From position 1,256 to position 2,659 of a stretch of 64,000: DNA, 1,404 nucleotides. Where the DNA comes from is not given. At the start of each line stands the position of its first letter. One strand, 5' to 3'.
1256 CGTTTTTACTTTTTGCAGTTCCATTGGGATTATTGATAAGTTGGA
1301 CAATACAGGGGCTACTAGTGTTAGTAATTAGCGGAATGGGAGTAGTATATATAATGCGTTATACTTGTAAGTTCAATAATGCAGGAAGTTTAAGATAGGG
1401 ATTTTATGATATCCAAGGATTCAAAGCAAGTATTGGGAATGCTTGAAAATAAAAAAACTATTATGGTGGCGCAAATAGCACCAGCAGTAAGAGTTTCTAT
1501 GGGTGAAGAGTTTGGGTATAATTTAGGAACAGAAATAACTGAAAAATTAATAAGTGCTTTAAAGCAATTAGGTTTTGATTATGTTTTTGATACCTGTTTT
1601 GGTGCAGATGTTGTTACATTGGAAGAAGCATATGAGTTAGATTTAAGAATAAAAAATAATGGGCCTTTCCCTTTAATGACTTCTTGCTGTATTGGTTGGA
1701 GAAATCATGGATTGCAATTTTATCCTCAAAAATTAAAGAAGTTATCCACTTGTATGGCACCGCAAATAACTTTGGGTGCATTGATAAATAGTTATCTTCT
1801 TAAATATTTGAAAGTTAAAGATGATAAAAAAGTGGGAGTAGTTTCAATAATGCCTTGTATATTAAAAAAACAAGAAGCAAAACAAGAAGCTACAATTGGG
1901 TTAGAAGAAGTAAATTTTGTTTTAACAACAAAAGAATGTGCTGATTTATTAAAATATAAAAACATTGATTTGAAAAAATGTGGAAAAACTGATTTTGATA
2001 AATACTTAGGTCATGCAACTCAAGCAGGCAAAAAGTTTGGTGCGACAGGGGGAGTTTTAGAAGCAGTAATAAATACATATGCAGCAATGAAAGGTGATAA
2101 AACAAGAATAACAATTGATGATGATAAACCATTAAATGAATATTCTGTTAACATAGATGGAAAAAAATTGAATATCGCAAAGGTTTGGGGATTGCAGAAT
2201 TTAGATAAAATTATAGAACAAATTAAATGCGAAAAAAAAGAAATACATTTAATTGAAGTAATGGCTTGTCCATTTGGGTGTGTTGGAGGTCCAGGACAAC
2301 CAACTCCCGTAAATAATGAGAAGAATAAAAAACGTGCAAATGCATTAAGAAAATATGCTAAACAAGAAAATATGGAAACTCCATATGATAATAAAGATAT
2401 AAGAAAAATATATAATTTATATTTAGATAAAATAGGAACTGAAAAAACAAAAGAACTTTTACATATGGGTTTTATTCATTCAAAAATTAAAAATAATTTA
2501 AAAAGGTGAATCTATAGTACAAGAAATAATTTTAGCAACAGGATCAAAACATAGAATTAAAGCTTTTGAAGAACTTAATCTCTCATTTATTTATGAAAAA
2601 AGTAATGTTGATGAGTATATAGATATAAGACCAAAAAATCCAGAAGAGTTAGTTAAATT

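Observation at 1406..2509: Ultraminimal [FeFe]-hydrogenase H-cluster protein in an archaeon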

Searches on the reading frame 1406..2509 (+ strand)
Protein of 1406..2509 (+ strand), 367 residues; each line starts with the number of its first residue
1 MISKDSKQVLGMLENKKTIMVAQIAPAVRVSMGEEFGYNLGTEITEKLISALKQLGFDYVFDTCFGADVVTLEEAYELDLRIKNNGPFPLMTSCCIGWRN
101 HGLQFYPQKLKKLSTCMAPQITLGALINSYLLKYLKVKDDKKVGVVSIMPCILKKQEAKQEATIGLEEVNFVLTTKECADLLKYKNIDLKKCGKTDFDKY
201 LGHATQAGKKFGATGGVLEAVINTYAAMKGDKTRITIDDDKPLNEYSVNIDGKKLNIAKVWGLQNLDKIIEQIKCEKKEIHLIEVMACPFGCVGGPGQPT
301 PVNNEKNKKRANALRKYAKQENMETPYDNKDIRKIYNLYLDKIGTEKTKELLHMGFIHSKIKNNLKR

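Call 3: search_protein_families(library=pfam, proteins=[window:1406-2509:+], max_evalue=0.01)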
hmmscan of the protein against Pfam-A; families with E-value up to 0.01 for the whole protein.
window:1406-2509:+ (367 aa): 2 families
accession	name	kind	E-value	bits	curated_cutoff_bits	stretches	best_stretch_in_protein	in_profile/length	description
PF02906.19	Fe_hyd_lg_C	-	1e-74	251.8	22.1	1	19-296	2-245/245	Iron only hydrogenase large subunit, C-terminal domain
PF02256.22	Fe_hyd_SSU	-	1.2e-09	38.5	24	1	305-355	2-52/56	Iron hydrogenase small subunit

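Call 4: search_protein_families(library=ncbifam, proteins=[window:1406-2509:+], max_evalue=0.01)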
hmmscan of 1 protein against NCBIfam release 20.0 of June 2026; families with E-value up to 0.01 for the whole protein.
window:1406-2509:+ (367 aa): 4 families
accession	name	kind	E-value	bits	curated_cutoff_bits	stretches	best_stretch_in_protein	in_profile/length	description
NF040763.1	FeFe_hydrog_A6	exception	6.6e-104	348.3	765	1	4-356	209-568/571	NADH-dependent [FeFe] hydrogenase, group A6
TIGR02512.1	FeFe_hydrog_A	subfamily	2.1e-87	293.5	405.95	1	6-300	73-374/375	[FeFe] hydrogenase, group A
NF040762.1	Hydr_FeFe_Clost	exception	1.1e-80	271.9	900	1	9-355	213-570/572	ferredoxin hydrogenase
TIGR04105.1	FeFe_hydrog_B1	subfamily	1.2e-42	146.2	450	1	8-298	213-458/462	monomeric [FeFe] hydrogenase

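Call 5: search_solved_structures(query=window:1406-2509:+, show_alignments=3)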
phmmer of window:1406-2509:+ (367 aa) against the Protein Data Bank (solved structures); distinct sequences matched with E-value up to 0.001: 43.
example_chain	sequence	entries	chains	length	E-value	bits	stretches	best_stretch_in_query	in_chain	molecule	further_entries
8a6t_A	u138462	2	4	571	1.2e-70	242.1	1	8-361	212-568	Electron bifurcating hydrogenase subunit HydA1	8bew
7qv7_D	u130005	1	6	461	8.8e-70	239.2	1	7-356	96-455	Hydrogen dependent carbon dioxide reductase subunit HydA2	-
7q4v_A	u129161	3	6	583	3.8e-65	224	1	14-356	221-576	Iron hydrogenase HydA1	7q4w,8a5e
8cjy_A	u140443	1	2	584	1.2e-64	222.3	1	17-357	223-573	Iron hydrogenase 1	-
9rj9_A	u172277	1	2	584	1.6e-64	221.9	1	17-357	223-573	Iron hydrogenase 1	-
9rjo_A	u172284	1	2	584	1.7e-64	221.8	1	17-357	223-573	Iron hydrogenase 1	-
4xdd_A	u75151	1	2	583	1.7e-64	221.8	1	17-357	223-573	Iron hydrogenase 1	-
4xdc_A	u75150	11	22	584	1.7e-64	221.8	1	17-357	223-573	Iron hydrogenase 1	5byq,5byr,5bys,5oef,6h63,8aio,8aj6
9rjq_A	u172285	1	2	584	1.7e-64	221.8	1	17-357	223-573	Iron hydrogenase 1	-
1c4a_A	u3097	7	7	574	3e-64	221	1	17-355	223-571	PROTEIN (FE-ONLY HYDROGENASE) | PROTEIN (PERIPLASMIC HYDROGENASE 1) | Iron hydrogenase 1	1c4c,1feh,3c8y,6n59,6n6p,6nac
6gm2_A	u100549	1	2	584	4.5e-64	220.4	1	17-357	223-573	Iron hydrogenase 1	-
6gm0_A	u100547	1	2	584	4.5e-64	220.4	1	17-357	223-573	Iron hydrogenase 1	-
6gm8_A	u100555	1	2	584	4.5e-64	220.4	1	17-357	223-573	Iron hydrogenase 1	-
6yf4_A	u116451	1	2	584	4.5e-64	220.4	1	17-357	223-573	Iron hydrogenase 1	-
6gm4_A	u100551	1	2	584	4.5e-64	220.4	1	17-357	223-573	Iron hydrogenase 1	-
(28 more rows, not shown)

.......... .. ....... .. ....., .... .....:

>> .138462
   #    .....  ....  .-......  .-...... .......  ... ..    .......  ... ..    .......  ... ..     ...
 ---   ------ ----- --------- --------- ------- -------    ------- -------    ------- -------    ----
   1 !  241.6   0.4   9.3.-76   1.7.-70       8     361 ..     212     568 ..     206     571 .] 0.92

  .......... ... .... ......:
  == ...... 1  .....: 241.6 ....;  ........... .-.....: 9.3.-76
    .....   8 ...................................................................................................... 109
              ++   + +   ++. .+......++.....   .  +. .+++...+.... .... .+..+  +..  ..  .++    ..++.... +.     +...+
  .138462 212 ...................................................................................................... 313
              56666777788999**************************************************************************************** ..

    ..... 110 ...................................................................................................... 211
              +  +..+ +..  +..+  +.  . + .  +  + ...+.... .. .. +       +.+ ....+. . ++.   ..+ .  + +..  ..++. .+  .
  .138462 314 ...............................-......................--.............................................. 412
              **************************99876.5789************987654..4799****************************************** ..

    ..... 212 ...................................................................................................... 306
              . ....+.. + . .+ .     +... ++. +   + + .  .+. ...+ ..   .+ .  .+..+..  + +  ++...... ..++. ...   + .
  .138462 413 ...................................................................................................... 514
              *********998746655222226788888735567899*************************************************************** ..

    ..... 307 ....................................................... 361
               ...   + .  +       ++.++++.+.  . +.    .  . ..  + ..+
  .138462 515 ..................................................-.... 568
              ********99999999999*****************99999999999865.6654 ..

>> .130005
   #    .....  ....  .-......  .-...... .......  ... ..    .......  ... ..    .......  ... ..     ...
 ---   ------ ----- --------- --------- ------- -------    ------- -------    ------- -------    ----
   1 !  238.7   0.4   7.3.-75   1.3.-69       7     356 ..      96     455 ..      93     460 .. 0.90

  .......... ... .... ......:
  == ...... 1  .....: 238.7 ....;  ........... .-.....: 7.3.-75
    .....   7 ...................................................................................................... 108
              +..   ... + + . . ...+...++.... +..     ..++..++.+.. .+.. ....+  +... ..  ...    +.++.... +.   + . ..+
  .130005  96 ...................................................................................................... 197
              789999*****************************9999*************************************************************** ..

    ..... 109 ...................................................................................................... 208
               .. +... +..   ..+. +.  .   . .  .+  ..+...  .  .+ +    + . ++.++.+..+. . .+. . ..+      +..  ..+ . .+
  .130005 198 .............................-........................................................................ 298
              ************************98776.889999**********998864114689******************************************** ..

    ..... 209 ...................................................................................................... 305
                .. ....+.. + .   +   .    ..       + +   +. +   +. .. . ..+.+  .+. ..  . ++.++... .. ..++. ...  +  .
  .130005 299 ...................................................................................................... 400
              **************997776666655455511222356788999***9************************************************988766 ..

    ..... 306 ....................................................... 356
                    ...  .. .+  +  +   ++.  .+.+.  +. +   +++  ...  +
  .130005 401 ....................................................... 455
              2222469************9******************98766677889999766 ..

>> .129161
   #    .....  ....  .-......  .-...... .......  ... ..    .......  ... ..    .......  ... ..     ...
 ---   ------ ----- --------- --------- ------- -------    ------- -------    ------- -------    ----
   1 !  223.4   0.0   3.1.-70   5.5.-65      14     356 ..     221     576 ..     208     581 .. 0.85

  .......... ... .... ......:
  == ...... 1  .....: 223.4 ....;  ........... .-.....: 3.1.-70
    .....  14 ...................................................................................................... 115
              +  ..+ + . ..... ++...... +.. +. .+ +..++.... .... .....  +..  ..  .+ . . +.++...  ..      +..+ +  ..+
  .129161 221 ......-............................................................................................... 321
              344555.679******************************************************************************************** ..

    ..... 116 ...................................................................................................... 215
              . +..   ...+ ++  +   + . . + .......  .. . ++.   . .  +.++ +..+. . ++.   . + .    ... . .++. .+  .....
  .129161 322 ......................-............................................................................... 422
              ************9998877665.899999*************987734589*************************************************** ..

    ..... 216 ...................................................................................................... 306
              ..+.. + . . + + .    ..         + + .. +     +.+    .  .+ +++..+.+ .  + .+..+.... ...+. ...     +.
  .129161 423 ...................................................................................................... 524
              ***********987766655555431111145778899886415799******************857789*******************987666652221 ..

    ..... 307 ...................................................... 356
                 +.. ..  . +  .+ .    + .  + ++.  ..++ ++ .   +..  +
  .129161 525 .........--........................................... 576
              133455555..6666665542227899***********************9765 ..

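Call 17: find_homologous_proteins(query=window:1406-2509:+, max_evalue=1e-20)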
Query window:1406-2509:+ (367 aa): 7281 proteins with E <= 1e-20 among 8000 candidates; the best 120 are listed.
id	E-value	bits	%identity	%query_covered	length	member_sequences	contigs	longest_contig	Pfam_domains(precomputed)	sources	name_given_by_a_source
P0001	1.9e-244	829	100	100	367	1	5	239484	PF02906.20,PF02256.23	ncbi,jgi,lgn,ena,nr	ncbi:iron hydrogenase small subunit [Candidatus Micrarchaeota archaeon]|jgi:iron only hydrogenase la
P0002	3.2e-213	726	87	100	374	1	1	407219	PF02906.20,PF02256.23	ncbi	-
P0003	2.9e-209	713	85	100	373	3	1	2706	PF02906.20,PF02256.23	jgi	-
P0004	2.4e-205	700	83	100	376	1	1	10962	PF02906.20,PF02256.23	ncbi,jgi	ncbi:MAG: [Fe-Fe] hydrogenase large subunit C-terminal domain-containing protein [Candidatus Micrarc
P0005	3.3e-203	693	83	100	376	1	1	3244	PF02906.20,PF02256.23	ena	-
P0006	5.5e-118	413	53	93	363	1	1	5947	PF02906.20,PF02256.23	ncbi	-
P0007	2.4e-116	407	54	92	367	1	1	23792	PF02906.20,PF02256.23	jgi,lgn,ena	-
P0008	1.1e-115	405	54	93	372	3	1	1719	PF02906.20,PF02256.23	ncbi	-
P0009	2.8e-113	397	50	96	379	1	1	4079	PF02906.20,PF02256.23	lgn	-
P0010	1.6e-106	375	82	57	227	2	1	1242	PF02906.20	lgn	-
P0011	7.0e-77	277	40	99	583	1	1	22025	PF13510.12,PF10588.15,PF02906.20,PF00111.33,PF02256.23,PF00037.33,PF12838.13,PF22117.3,PF13187.12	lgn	-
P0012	9.0e-77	277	43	97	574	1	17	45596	PF13510.12,PF10588.15,PF02906.20,PF02256.23,PF12838.13,PF13237.12,PF13187.12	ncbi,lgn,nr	ncbi:MAG: hypothetical protein PWP03_725 [Candidatus Woesearchaeota archaeon]|nr:hypothetical protei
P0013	7.3e-76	274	42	92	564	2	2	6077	PF14697.12,PF00111.33,PF02256.23,PF12838.13,PF22117.3,PF13510.12,PF02906.20,PF00037.33,PF25160.2,PF13237.12,PF13183.12,PF13187.12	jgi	jgi:iron-only hydrogenase group A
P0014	9.8e-76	274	42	96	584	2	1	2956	PF14697.12,PF13510.12,PF10588.15,PF02906.20,PF00111.33,PF02256.23,PF12837.13,PF00037.33,PF12838.13,PF25160.2,PF13237.12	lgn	-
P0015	1.3e-75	273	43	97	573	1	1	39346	PF10588.15,PF00111.33,PF02256.23,PF12837.13,PF13746.12,PF13484.12,PF12838.13,PF22117.3,PF13510.12,PF02906.20,PF12797.13,PF00037.33,PF25160.2,PF13237.12,PF13187.12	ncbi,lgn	-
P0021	1.7e-73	266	42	94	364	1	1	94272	PF02906.20,PF02256.23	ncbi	-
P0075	2.2e-70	256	44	95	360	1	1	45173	PF02906.20,PF02256.23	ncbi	ncbi:MAG: [Fe-Fe] hydrogenase large subunit C-terminal domain-containing protein [Candidatus Micrarc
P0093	5.2e-70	255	42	95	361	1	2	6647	PF02906.20,PF02256.23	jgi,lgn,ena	-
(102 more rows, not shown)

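Call 25: find_encoding_contigs(protein=P0001, flank=10000, max_places=6)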
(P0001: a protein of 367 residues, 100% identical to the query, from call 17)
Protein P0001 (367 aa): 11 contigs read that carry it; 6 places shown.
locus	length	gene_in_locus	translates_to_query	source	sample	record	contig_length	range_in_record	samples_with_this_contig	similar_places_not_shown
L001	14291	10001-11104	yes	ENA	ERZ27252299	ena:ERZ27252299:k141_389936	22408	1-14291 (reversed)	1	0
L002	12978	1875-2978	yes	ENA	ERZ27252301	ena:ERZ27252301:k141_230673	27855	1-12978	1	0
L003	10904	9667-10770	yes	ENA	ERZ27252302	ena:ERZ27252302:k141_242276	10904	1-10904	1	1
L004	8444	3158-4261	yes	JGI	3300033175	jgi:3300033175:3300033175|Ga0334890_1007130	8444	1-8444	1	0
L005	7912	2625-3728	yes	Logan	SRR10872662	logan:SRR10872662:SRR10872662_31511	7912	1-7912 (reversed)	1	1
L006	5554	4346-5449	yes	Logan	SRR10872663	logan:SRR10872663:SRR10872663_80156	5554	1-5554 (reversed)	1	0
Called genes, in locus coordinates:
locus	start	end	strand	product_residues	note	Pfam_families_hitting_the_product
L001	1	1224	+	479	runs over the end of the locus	-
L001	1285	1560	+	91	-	-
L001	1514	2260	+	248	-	PF00515:TPR_1, PF07719:TPR_2 (weak), PF13414:TPR_11, PF13424:TPR_12, PF00515:TPR_1, PF00515:TPR_1, PF07719:TPR_2, PF13414:TPR_11, +10 more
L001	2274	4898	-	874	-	PF01326:PPDK_N, PF00391:PEP-utilizers, PF02896:PEP-utilizers_C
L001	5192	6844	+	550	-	-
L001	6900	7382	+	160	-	PF04008:Adenosine_kin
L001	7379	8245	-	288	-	-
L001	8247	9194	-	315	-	-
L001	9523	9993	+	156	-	-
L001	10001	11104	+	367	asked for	PF02906:Fe_hyd_lg_C, PF02256:Fe_hyd_SSU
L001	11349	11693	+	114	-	PF02545:Maf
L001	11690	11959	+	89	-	-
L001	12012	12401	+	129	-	PF03891:DUF333, PF00050:Kazal_1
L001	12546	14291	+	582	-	?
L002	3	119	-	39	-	?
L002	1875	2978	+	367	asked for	PF02906:Fe_hyd_lg_C, PF02256:Fe_hyd_SSU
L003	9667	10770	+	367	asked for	PF02906:Fe_hyd_lg_C, PF02256:Fe_hyd_SSU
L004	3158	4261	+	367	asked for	PF02906:Fe_hyd_lg_C, PF02256:Fe_hyd_SSU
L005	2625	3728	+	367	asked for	PF02906:Fe_hyd_lg_C, PF02256:Fe_hyd_SSU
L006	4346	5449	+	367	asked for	PF02906:Fe_hyd_lg_C, PF02256:Fe_hyd_SSU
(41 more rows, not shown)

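Call 26: list_cluster_members(proteins=[P0001, P0002, P0004, P0006, P0007, P0021, P0075, P0093])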
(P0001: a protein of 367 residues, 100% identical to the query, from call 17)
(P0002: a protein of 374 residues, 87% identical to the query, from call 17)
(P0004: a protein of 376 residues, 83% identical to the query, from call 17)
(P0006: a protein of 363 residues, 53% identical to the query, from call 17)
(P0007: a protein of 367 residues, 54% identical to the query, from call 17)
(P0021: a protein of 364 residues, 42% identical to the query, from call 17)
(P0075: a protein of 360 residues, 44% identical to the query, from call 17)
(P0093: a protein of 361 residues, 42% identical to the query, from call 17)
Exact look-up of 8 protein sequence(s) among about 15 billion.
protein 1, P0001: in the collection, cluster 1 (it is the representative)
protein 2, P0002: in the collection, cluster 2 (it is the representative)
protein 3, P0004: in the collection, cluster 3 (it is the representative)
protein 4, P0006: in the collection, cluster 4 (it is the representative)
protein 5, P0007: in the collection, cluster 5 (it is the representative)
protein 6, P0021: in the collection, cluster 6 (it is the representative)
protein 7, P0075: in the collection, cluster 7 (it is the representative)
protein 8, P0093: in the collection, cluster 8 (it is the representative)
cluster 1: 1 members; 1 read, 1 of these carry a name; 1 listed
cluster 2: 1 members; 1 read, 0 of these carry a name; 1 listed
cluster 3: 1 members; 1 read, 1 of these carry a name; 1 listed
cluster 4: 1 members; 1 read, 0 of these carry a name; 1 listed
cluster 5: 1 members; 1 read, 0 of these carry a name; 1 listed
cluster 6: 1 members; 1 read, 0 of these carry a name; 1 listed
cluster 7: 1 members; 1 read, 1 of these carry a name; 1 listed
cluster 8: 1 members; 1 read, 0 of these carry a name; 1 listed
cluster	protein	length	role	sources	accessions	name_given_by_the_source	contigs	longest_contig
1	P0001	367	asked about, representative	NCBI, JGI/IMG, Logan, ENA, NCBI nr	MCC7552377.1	iron hydrogenase small subunit [Candidatus Micrarchaeota archaeon] | iron only hydrogenase large subunit-like protein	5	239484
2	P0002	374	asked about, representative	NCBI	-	-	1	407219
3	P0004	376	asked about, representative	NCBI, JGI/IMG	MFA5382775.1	MAG: [Fe-Fe] hydrogenase large subunit C-terminal domain-containing protein [Candidatus ... | iron only hydrogenase large subunit-like protein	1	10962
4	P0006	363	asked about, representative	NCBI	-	-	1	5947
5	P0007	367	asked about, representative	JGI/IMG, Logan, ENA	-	-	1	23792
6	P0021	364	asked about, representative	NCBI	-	-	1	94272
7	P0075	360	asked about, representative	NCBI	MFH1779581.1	MAG: [Fe-Fe] hydrogenase large subunit C-terminal domain-containing protein [Candidatus ...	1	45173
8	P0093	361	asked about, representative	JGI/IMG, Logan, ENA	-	-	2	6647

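Call 27: find_encoding_contigs(protein=P0002, flank=10000, max_places=2)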
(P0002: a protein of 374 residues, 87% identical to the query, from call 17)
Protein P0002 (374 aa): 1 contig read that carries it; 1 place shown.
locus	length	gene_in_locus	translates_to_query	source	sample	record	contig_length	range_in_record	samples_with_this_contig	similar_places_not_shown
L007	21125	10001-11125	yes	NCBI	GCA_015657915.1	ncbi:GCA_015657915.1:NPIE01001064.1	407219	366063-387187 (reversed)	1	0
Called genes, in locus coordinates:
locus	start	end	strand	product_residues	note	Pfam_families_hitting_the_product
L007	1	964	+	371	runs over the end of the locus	-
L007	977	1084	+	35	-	-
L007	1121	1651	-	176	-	-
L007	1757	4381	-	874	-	PF01326:PPDK_N, PF00391:PEP-utilizers, PF02896:PEP-utilizers_C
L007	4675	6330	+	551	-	-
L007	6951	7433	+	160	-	PF04008:Adenosine_kin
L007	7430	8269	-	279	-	-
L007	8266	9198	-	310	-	-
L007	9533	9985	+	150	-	-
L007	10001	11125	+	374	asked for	PF02906:Fe_hyd_lg_C, PF02256:Fe_hyd_SSU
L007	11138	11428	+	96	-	-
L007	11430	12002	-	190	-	PF01163:RIO1, PF01636:APH (faint)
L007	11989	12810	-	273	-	PF02163:Peptidase_M50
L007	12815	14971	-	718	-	PF02359:CDC48_N, PF02933:CDC48_2, PF00004:AAA, PF05496:RuvB_N (weak), PF13191:AAA_16 (weak), PF17862:AAA_lid_3, PF00004:AAA, PF17862:AAA_lid_3, +16 more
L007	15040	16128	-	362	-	PF05673:DUF815 (faint), PF13191:AAA_16 (weak), PF00004:AAA, PF13401:AAA_22, PF22703:Cdc6_lid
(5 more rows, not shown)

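Call 28: find_encoding_contigs(protein=P0007, flank=8000, max_places=2)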
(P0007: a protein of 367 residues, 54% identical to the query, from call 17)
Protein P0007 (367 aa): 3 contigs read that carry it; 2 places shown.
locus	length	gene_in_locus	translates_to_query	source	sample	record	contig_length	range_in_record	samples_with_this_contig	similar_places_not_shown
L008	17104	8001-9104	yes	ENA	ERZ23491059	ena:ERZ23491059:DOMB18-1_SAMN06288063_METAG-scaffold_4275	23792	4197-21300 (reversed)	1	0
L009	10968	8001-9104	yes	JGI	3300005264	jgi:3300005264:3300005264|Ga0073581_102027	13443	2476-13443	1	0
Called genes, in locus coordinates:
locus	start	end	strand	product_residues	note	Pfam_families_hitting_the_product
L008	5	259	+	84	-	-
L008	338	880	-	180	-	PF13207:AAA_17 (weak), PF13238:AAA_18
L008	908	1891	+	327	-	-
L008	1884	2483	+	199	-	PF01066:CDP-OH_P_transf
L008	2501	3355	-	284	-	PF01022:HTH_5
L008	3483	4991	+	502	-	PF00270:DEAD, PF04851:ResIII, PF21210:RNA_helicase_helical (weak), PF00271:Helicase_C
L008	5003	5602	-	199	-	-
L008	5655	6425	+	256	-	PF04414:tRNA_deacylase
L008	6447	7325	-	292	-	PF01435:Peptidase_M48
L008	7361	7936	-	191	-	PF04011:LemA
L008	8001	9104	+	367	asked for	PF02906:Fe_hyd_lg_C, PF02256:Fe_hyd_SSU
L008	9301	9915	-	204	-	PF02223:Thymidylate_kin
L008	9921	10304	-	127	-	-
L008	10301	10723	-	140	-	-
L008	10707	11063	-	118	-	-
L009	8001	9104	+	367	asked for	PF02906:Fe_hyd_lg_C, PF02256:Fe_hyd_SSU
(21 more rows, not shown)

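Call 29: find_encoding_contigs(protein=P0075, flank=8000, max_places=2)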
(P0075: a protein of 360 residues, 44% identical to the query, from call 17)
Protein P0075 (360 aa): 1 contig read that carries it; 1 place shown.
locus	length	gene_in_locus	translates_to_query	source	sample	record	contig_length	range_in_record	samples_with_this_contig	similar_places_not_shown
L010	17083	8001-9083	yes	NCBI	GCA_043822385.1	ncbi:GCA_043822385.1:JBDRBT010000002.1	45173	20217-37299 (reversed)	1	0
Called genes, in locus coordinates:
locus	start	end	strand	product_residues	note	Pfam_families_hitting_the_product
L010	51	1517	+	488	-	PF00206:Lyase_1, PF10397:ADSL_C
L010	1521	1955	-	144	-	PF00571:CBS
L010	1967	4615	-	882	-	PF00690:Cation_ATPase_N, PF00122:E1-E2_ATPase, PF00702:Hydrolase, PF13246:Cation_ATPase, PF00689:Cation_ATPase_C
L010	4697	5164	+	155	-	-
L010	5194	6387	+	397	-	PF00162:PGK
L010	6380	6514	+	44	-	-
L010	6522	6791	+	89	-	-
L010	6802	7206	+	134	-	-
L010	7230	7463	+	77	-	-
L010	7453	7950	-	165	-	-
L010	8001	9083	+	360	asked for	PF02906:Fe_hyd_lg_C, PF02256:Fe_hyd_SSU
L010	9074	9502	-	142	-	PF00293:NUDIX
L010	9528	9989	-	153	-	PF00293:NUDIX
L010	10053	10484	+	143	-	PF00892:EamA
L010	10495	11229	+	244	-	PF02535:Zip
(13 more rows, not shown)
